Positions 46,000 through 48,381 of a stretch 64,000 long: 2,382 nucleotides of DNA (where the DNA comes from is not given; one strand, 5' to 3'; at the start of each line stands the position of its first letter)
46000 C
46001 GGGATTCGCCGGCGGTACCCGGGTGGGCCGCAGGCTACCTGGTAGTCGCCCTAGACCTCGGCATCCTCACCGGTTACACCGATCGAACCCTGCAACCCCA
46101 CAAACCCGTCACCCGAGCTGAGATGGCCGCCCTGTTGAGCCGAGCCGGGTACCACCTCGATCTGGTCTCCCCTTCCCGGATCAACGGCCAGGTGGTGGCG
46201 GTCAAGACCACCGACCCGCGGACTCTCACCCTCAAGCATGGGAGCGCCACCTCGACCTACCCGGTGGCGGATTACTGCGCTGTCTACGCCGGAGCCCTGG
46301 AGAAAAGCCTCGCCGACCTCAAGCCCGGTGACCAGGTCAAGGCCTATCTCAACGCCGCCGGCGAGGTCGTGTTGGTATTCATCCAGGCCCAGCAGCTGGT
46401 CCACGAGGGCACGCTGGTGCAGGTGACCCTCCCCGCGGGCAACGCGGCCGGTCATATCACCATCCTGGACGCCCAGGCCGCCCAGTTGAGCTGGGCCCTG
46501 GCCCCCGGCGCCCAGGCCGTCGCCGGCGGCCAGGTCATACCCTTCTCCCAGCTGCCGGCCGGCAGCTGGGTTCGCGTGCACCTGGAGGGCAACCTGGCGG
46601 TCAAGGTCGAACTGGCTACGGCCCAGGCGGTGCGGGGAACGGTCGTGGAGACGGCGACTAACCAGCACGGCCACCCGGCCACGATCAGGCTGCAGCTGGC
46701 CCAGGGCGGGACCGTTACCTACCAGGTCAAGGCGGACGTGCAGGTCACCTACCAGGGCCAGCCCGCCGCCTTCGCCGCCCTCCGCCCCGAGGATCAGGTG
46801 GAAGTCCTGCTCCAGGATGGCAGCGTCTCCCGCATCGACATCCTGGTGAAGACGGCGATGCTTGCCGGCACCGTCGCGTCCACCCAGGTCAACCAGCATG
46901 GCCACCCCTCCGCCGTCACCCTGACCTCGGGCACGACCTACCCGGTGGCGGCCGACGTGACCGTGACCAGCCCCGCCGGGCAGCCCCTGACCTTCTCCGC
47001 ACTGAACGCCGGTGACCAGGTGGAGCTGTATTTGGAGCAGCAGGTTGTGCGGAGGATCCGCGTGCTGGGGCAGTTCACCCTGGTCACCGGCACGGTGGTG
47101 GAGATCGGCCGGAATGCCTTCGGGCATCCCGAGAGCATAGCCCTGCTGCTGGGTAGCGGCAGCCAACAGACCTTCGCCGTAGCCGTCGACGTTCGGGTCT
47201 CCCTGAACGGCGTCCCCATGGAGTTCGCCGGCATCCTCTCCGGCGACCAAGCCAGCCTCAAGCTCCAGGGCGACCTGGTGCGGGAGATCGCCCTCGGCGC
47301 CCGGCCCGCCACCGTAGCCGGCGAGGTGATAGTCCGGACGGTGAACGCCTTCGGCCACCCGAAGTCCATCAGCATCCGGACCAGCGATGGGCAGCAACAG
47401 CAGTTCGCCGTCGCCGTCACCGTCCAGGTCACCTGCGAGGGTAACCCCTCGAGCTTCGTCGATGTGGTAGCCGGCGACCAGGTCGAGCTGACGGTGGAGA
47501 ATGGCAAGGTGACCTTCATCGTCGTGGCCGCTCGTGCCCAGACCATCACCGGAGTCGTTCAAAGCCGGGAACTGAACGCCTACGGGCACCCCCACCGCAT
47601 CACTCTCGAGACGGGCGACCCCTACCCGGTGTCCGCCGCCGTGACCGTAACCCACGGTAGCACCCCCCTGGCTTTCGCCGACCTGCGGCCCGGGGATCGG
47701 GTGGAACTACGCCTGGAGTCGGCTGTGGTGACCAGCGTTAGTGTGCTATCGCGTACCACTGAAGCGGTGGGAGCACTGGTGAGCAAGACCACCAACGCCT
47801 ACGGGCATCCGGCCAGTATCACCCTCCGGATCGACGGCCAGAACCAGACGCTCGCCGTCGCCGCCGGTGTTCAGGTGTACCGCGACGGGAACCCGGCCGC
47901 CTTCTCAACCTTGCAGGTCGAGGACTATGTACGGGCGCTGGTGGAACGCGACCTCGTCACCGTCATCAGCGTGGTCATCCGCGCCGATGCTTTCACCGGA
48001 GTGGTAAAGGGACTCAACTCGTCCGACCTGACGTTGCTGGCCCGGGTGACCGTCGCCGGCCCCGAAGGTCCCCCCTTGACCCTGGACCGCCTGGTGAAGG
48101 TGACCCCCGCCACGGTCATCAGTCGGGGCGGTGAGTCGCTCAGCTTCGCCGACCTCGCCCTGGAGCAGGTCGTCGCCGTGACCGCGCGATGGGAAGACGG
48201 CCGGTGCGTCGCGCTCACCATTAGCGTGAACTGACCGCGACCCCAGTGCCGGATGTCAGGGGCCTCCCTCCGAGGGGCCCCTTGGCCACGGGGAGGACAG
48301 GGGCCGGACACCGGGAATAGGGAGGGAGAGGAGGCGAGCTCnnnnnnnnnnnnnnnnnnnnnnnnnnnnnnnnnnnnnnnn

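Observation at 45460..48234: Large SLH-anchored surface protein built from 7-9 tandem ~75-aa repeats with a conserved N-x-(H/F/Y)-G-H-P motif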

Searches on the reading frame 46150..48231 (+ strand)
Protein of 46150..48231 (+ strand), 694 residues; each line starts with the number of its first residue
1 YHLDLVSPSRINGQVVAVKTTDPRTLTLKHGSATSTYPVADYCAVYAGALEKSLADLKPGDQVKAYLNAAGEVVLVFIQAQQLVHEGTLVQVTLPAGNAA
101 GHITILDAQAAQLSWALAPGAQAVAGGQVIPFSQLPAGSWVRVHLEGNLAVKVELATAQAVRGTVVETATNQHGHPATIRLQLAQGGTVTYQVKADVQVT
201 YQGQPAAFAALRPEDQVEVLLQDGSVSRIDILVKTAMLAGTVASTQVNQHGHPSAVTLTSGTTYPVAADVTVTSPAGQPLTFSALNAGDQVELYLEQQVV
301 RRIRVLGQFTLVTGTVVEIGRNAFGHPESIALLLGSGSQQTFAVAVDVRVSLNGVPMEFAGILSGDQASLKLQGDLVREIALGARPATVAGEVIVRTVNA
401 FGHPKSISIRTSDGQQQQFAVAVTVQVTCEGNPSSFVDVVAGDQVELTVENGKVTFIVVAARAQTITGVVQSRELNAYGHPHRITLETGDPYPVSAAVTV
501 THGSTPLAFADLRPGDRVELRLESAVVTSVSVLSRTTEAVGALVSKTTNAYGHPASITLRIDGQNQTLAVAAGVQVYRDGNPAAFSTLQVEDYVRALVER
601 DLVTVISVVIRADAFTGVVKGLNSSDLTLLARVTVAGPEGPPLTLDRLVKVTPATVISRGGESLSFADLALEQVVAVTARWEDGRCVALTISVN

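Call 8: find_homologous_proteins(query=window:46150-48231:+)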
Query window:46150-48231:+ (694 aa): 6 proteins with E <= 0.001 among 8000 candidates.
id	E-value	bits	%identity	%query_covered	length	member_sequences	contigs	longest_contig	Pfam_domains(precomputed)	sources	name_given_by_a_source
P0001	0.0e+0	1472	100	100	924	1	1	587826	PF00395.26,PF25522.2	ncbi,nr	ncbi:MAG: S-layer homology domain-containing protein [bacterium]|nr:S-layer homology domain-containi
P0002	1.7e-229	782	54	100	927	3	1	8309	PF00395.26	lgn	-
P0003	2.7e-48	183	35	58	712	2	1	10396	PF11604.16,PF00395.26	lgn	-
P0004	1.9e-28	118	26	67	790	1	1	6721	PF00395.26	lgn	-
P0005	1.0e-23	102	24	62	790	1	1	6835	PF00395.26,PF04225.18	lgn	-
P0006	4.4e-5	41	28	83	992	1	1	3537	PF00395.26,PF04225.18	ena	-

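Call 17: find_encoding_contigs(protein=P0002, flank=5000, max_places=3)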
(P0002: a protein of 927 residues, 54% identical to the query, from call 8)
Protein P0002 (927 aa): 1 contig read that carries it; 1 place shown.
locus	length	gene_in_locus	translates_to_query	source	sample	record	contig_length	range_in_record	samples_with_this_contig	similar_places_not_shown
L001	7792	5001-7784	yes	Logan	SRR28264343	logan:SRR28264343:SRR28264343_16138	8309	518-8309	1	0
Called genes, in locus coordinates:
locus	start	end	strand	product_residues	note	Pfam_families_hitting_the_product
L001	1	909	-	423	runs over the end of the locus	PF12832:MFS_1_like (faint), PF07690:MFS_1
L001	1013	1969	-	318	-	PF13243:SQHop_cyclase_C (weak)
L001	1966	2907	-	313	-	PF12838:Fer4_7 (weak), PF13237:Fer4_10 (faint), PF13484:Fer4_16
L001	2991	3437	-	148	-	PF00293:NUDIX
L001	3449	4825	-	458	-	-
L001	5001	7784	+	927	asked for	PF00395:SLH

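Call 18: find_encoding_contigs(protein=P0003, flank=5000, max_places=3)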
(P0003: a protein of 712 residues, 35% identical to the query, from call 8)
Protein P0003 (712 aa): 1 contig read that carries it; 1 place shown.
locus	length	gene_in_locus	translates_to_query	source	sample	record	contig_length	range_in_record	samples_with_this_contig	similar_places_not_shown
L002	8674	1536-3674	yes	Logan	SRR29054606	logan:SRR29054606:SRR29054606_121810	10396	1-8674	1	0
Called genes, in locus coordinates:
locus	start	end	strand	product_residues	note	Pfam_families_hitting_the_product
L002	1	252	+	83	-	?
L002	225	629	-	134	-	PF02643:DUF192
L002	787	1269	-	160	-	PF09580:Spore_YhcN_YlaJ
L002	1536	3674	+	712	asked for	PF00395:SLH, PF11604:CusF_Ec (faint)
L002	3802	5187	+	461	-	PF00395:SLH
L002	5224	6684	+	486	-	PF13360:PQQ_2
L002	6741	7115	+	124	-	PF00072:Response_reg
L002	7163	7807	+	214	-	-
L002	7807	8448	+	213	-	PF00923:TAL_FSA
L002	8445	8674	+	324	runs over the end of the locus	PF03320:FBPase_glpX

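Call 31: find_related_loci(query=window:46150-48231:+, collection=genome_contigs, flank=6000)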
Query window:46150-48231:+ (694 aa) in genome_contigs; peptide patterns used: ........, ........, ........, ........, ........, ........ (x = any residue, [..] = any of these).
141 stretches matched a pattern, but none encodes a relative of the query by tblastn (E <= 1e-3).

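Call 38: list_cluster_members(proteins=[P0001, P0007, P0018, P0008, P0009, P0010, P0011, P0012, P0013, P0014])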
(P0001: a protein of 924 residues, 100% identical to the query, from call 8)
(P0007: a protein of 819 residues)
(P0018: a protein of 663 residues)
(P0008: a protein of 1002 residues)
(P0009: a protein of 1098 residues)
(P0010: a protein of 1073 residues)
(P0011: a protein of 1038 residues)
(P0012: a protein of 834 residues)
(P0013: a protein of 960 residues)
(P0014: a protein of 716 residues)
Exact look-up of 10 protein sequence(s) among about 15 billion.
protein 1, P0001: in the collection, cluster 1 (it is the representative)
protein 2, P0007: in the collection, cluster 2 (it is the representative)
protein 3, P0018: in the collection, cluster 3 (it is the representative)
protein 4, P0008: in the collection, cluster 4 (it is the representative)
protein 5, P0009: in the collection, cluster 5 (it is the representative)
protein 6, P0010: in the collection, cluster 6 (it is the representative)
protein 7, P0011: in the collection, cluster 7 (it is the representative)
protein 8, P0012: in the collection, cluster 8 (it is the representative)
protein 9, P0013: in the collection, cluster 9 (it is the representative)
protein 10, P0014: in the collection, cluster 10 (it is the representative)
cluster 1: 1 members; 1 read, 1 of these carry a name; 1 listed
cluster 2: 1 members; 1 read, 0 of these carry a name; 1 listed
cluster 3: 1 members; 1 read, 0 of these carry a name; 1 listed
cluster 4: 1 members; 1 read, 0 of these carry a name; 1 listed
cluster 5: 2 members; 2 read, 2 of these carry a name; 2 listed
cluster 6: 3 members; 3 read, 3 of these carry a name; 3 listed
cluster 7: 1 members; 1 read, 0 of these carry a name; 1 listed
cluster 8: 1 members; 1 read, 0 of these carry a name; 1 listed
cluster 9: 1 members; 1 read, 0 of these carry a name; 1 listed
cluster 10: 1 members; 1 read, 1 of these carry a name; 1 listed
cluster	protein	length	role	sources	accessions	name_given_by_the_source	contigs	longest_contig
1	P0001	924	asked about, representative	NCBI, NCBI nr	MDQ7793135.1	MAG: S-layer homology domain-containing protein [bacterium] | S-layer homology domain-containing protein [bacterium]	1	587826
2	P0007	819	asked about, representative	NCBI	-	-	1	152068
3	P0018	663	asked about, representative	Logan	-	-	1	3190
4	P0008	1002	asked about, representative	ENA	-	-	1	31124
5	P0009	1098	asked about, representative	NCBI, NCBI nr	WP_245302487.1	S-layer homology domain-containing protein [Symbiobacterium terraclitae]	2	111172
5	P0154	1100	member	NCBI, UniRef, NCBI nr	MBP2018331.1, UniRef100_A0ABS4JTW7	translation initiation factor IF-1 [Symbiobacterium terraclitae] | Translation initiation factor IF-1 n=2 Tax=Symbiobacterium terraclitae TaxID=557451 ...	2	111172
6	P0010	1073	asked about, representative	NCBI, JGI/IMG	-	cell envelope opacity-associated protein A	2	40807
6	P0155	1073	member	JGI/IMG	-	cell envelope opacity-associated protein A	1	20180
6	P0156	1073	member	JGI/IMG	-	cell envelope opacity-associated protein A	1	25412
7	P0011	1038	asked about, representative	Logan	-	-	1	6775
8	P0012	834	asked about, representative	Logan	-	-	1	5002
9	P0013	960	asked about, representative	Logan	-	-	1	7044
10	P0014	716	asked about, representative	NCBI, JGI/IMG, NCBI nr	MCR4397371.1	MAG: S-layer homology domain-containing protein [Firmicutes bacterium] | hypothetical protein | S-layer homology domain-containing protein [Bacillota bacterium]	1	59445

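Call 77: find_related_loci(query=window:46150-48231:+, collection=metagenome_contigs, flank=3000)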
Query window:46150-48231:+ (694 aa) in metagenome_contigs; peptide patterns used: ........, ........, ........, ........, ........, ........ (x = any residue, [..] = any of these).
175 stretches matched a pattern, but none encodes a relative of the query by tblastn (E <= 1e-3).
